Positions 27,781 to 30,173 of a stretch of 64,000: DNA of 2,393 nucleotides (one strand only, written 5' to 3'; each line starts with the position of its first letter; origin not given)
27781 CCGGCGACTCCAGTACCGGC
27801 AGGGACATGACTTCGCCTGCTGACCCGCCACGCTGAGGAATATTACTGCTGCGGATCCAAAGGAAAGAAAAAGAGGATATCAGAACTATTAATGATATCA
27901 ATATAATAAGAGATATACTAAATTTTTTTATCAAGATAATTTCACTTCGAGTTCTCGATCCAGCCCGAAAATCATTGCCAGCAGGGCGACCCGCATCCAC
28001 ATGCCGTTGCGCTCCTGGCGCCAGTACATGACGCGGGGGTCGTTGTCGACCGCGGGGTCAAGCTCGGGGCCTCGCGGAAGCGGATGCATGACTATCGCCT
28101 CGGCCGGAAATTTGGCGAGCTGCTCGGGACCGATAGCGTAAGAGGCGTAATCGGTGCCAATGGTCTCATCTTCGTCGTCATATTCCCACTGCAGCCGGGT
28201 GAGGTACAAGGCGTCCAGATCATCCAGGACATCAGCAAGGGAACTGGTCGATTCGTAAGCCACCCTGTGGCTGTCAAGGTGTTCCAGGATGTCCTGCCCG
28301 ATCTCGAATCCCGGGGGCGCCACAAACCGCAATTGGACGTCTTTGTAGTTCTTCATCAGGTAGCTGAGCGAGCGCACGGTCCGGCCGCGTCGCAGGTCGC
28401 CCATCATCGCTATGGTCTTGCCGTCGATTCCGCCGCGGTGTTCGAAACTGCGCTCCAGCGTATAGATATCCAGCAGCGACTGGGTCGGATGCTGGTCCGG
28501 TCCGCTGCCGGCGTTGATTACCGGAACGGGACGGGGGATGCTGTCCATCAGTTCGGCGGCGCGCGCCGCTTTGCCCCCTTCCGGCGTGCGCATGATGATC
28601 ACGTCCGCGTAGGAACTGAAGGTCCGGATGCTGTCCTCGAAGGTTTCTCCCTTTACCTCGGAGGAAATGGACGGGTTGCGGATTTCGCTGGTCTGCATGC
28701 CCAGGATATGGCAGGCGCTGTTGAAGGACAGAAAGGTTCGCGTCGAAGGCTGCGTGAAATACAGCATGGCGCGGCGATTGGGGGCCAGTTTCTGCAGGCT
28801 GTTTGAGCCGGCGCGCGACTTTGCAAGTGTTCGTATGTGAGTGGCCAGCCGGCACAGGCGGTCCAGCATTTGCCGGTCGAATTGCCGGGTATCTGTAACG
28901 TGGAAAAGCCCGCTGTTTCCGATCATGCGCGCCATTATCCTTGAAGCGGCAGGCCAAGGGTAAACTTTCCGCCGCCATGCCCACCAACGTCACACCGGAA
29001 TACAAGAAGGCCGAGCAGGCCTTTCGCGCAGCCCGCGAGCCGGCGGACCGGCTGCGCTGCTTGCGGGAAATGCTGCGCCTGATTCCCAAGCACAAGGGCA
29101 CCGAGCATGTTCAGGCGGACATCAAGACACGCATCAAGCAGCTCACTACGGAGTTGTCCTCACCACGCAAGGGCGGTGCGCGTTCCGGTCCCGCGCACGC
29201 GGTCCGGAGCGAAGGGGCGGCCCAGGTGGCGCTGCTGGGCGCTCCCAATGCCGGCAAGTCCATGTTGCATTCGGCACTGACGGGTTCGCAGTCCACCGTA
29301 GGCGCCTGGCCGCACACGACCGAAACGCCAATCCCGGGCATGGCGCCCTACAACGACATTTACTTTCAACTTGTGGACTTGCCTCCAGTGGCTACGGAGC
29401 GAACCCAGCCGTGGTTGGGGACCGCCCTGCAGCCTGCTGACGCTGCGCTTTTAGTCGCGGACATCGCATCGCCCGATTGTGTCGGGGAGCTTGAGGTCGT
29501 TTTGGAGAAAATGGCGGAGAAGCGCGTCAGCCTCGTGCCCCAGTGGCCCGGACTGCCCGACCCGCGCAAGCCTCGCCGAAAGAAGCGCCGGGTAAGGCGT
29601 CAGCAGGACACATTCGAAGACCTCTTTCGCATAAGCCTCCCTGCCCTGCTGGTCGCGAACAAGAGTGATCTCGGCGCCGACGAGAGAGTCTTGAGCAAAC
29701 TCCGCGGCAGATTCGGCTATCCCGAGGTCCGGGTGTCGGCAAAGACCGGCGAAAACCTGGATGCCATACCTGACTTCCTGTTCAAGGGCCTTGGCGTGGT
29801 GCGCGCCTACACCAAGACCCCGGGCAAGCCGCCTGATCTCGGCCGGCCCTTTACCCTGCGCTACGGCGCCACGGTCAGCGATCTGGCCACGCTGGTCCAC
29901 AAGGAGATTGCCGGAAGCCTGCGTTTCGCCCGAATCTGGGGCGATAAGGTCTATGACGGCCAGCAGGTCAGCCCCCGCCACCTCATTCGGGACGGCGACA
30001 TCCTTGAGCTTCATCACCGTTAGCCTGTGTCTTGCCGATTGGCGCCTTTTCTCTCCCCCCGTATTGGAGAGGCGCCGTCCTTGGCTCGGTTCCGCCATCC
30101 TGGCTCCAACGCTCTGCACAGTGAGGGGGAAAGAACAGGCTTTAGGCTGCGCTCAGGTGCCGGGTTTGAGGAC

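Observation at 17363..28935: Tightly coupled five-gene cluster: ATCase-like -> two S45 Ntn-acylases -> exported M14 carboxypeptidase::ASL fusion -> TonB-dependent receptor (candidate undescribed uptake/degradation system)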

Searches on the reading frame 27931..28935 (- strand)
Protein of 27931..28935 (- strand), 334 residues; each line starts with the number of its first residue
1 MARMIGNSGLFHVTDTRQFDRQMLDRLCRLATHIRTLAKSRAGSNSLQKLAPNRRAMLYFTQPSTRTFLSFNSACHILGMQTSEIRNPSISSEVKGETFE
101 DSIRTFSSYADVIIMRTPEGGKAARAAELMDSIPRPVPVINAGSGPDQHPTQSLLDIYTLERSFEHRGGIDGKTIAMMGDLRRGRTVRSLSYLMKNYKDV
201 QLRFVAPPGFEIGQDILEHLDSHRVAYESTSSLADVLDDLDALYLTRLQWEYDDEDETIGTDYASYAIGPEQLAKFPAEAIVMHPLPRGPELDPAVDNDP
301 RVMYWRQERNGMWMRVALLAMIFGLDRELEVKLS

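Call 3: search_protein_families(library=pfam, proteins=[window:27931-28935:-])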
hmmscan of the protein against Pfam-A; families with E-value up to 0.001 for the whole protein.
window:27931-28935:- (334 aa): 2 families
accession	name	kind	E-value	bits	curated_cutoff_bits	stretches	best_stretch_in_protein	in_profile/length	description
PF02729.26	OTCace_N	-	3.9e-33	115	29.9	1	12-161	2-147/148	Aspartate/ornithine carbamoyltransferase, carbamoyl-P binding domain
PF00185.30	OTCace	-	9.7e-26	91.1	29.4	1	171-321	1-156/157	Aspartate/ornithine carbamoyltransferase, Asp/Orn binding domain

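Call 4: search_protein_families(library=ncbifam, proteins=[window:27931-28935:-])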
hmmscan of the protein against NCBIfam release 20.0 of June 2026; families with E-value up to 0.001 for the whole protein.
window:27931-28935:- (334 aa): 15 families
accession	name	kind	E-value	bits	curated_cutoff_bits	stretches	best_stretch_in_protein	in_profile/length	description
TIGR00670.1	asp_carb_tr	equivalog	1.3e-74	251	236.95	1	12-322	2-302/304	aspartate carbamoyltransferase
NF002032.1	PRK00856.1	equivalog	2.9e-65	220.4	263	1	12-322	2-296/297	aspartate carbamoyltransferase catalytic subunit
NF006046.0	PRK08192.1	equivalog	7.3e-59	199.7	512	1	12-330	8-324/339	aspartate carbamoyltransferase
NF008853.0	PRK11891.1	equivalog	1.2e-58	198.8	560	1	13-330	91-405/430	aspartate carbamoyltransferase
NF001986.0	PRK00779.1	subfamily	1.8e-33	116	306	1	12-323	7-304/307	ornithine carbamoyltransferase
NF009916.0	PRK13376.1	equivalog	1.6e-27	96.2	800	1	58-324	55-334/525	bifunctional aspartate carbamoyltransferase catalytic subunit/aspartate carbamoyltransferase regulatory subunit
NF010387.0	PRK13814.1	equivalog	1.3e-24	86.6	660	1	11-322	6-302/310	aspartate carbamoyltransferase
TIGR04384.1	putr_carbamoyl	exception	2.6e-21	76.1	500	1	13-322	2-306/330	putrescine carbamoyltransferase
TIGR00658.1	orni_carb_tr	equivalog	1.5e-20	73.6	280.85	1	18-323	8-303/304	ornithine carbamoyltransferase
NF011380.0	PRK14805.1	equivalog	9.9e-13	47.8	421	1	12-323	3-300/302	ornithine carbamoyltransferase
NF005538.0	PRK07200.1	equivalog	1.3e-07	31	453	1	44-178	51-194/396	knotted carbamoyltransferase YgeW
NF003384.0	PRK04523.1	equivalog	1.3e-07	31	288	1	12-177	5-174/336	N-acetylornithine carbamoyltransferase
TIGR03316.1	ygeW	equivalog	2.8e-07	29.8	500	1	45-178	49-191/391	knotted carbamoyltransferase YgeW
NF003286.0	PRK04284.1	subfamily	1.2e-05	24.6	515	1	19-221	15-202/332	ornithine carbamoyltransferase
NF002470.0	PRK01713.1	equivalog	5e-05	22.9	545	1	35-218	29-200/334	ornithine carbamoyltransferase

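Call 35: find_homologous_proteins(query=window:27931-28935:-)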
Query window:27931-28935:- (334 aa): 7021 proteins with E <= 0.001 among 8000 candidates; the best 120 are listed.
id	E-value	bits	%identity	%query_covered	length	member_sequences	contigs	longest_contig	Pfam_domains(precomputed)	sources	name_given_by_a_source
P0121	6.1e-208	708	95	99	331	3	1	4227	PF00185.31,PF02729.27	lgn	-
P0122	3.4e-203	692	92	99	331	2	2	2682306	PF00185.31,PF02729.27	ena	-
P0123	3.5e-193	659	88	98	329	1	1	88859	PF00185.31,PF02729.27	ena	-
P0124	2.2e-192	656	88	99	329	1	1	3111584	PF00185.31,PF02729.27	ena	-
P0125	1.3e-191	654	87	99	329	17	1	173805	PF00185.31,PF02729.27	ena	-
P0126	6.5e-191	652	87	99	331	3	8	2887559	PF00185.31,PF02729.27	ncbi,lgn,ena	-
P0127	1.7e-190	650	87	99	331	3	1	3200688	PF00185.31,PF02729.27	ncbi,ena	-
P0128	3.1e-190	649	88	98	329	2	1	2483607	PF00185.31,PF02729.27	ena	-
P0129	5.5e-189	645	88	98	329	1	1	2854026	PF00185.31,PF02729.27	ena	-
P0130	1.1e-188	644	87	99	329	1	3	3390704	PF00185.31,PF02729.27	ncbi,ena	-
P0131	4.2e-188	642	85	98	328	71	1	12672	PF00185.31,PF02729.27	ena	-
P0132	1.6e-187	640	86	98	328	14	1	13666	PF00185.31,PF02729.27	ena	-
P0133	1.0e-186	638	86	98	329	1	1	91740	PF00185.31,PF02729.27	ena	-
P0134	2.5e-186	637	87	98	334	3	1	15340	PF00185.31,PF02729.27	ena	-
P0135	3.5e-186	636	85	99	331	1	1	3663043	PF00185.31,PF02729.27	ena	-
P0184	1.5e-143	496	68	97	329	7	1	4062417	PF00185.31,PF02729.27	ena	-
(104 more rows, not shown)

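Call 36: find_encoding_contigs(protein=P0184, flank=8000, max_places=1)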
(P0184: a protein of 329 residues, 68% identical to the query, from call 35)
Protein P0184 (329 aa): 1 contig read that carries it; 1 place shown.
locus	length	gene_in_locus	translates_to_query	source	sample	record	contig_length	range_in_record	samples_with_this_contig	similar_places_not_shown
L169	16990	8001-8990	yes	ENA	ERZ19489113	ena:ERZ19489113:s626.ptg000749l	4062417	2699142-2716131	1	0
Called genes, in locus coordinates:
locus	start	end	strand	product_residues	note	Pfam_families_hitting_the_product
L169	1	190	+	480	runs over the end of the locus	PF01425:Amidase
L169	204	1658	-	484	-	PF00171:Aldedh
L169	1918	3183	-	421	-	PF01663:Phosphodiest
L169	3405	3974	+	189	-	-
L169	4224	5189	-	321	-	PF10418:DHODB_Fe-S_bind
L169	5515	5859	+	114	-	-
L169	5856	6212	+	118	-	PF05717:TnpB_IS66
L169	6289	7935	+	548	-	PF13007:LZ_Tnp_IS66, PF13005:zf-IS66, PF03050:DDE_Tnp_IS66, PF13817:DDE_Tnp_IS66_C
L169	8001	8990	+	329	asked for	PF02729:OTCace_N, PF00185:OTCace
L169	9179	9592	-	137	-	PF03652:RuvX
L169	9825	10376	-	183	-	PF02622:DUF179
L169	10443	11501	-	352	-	PF02951:GSH-S_N, PF02955:GSH-S_ATP, PF08443:RimK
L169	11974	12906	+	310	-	PF01379:Porphobil_deam, PF03900:Porphobil_deamC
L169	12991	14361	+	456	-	PF01936:NYN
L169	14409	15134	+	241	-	-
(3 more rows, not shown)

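Call 45: find_encoding_contigs(protein=P0124, flank=10000, max_places=1)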
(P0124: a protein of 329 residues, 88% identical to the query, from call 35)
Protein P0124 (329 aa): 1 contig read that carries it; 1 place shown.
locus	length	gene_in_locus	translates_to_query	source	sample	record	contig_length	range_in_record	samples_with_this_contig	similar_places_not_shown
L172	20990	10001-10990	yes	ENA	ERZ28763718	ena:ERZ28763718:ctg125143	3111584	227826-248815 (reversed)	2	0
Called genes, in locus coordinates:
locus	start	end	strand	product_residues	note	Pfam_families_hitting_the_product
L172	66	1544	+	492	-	PF00171:Aldedh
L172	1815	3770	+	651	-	PF08450:SGL (faint), PF24684:Vgb_lyase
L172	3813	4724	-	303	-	PF01063:Aminotran_4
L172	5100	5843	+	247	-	PF00005:ABC_tran, PF13304:AAA_21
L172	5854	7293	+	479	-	PF12679:ABC2_membrane_2, PF12698:ABC2_membrane_3, PF12730:ABC2_membrane_4 (weak), PF12040:DUF3526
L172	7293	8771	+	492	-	PF12679:ABC2_membrane_2, PF12698:ABC2_membrane_3 (weak), PF10920:DUF2705 (weak), PF12730:ABC2_membrane_4 (weak), PF12040:DUF3526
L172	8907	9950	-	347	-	PF01926:MMR_HSR1, PF02421:FeoB_N, PF02824:TGS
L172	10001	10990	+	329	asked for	PF02729:OTCace_N, PF00185:OTCace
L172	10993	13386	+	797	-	PF01804:Penicil_amidase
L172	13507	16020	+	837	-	PF01804:Penicil_amidase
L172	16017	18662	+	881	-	PF00246:Peptidase_M14, PF24827:AstE_AspA_cat (weak), PF00206:Lyase_1, PF14698:ASL_C2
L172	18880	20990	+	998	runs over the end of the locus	PF07715:Plug, PF00593:TonB_dep_Rec_b-barrel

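Call 58: search_solved_structures(query=window:27931-28935:-, max_evalue=1e-30, show_alignments=1)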
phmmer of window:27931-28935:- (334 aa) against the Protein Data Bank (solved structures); distinct sequences matched with E-value up to 1e-30: 37.
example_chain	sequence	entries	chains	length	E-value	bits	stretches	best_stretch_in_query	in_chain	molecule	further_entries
6ypo_A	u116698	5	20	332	4.8e-65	223.2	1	11-322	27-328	PYRB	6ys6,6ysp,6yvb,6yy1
6yw9_A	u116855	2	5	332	5.3e-65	223.1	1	11-322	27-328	PYRB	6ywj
1ml4_A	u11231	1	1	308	1.5e-57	198.6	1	17-325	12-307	Aspartate Transcarbamoylase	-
5g1n_A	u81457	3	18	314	8.1e-55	189.6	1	12-324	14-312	CAD PROTEIN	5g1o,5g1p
2rgw_A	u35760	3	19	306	5.3e-53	183.7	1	50-322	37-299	Aspartate carbamoyltransferase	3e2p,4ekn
1sku_A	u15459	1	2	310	1.3e-50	175.8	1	37-326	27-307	Aspartate carbamoyltransferase catalytic chain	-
1q95_A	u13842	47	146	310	1.7e-50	175.4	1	37-326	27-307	Aspartate carbamoyltransferase catalytic chain | PROTEIN (ASPARTATE CARBAMOYLTRANSFERASE) | Aspartate carbamoyltransferase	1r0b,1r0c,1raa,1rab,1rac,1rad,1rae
1ekx_A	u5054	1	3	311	1.7e-50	175.4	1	37-326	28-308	ASPARTATE TRANSCARBAMOYLASE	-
3mpu_A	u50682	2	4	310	2.2e-50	175.1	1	37-326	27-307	Aspartate carbamoyltransferase catalytic chain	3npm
9atc_A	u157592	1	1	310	2.4e-50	174.9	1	37-326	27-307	ASPARTATE TRANSCARBAMOYLASE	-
1tth_A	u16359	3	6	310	3.8e-50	174.3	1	37-326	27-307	Aspartate carbamoyltransferase catalytic chain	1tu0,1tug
1d09_A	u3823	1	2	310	5.4e-50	173.8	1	37-326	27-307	ASPARTATE CARBAMOYLTRANSFERASE CATALYTIC CHAIN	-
1at1_A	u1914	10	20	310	6.2e-50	173.6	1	37-326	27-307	ASPARTATE CARBAMOYLTRANSFERASE, CATALYTIC CHAIN | ASPARTATE TRANSCARBAMOYLASE | ASPARTATE CARBAMOYLTRANSFERASE (R STATE), CATALYTIC CHAIN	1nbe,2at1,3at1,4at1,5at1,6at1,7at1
4e2f_I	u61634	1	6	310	9.5e-50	173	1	37-326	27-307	Aspartate carbamoyltransferase catalytic chain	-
1i5o_A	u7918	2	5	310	1.2e-49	172.7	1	37-326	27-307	ASPARTATE TRANSCARBAMOYLASE CATALYTIC CHAIN | Aspartate carbamoyltransferase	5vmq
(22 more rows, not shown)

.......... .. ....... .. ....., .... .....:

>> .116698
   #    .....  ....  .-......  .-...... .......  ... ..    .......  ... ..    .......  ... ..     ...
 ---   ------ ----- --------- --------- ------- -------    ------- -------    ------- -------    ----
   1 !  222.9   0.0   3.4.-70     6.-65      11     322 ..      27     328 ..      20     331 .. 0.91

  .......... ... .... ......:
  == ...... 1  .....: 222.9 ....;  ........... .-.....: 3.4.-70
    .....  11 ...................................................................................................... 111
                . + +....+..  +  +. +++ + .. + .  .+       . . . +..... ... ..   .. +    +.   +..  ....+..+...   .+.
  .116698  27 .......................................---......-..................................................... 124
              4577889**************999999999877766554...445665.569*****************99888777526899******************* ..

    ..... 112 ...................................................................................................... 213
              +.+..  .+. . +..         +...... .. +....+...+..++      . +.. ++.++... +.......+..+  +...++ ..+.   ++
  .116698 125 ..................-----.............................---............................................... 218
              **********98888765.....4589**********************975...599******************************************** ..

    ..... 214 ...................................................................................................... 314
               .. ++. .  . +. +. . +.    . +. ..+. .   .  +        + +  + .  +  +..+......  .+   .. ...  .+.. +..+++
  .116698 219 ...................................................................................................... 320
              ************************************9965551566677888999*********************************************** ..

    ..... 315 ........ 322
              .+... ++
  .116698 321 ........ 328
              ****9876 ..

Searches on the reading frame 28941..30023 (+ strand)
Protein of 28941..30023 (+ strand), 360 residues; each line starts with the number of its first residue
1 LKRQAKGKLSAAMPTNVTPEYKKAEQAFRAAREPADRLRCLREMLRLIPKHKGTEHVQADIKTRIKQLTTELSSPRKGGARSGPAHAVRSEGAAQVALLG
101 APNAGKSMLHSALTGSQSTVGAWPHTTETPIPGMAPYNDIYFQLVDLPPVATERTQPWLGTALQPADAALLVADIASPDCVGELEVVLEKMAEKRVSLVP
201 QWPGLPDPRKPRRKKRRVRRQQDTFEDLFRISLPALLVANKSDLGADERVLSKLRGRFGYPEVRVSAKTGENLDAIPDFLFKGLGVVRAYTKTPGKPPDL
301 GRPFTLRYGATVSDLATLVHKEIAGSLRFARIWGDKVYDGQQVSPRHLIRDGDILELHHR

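Call 8: search_protein_families(library=pfam, proteins=[window:28941-30023:+])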
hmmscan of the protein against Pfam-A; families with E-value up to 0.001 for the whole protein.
window:28941-30023:+ (360 aa): 3 families
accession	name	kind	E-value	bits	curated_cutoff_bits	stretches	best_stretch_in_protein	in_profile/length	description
PF01926.29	MMR_HSR1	-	1.7e-13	51.1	21.9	1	95-192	1-100/113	50S ribosome-binding GTPase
PF02421.24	FeoB_N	-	6.8e-11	42.4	27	1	95-148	2-55/156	Ferrous iron transport protein B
PF02824.27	TGS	-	8.4e-11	42.2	22.2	1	287-357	1-58/60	TGS domain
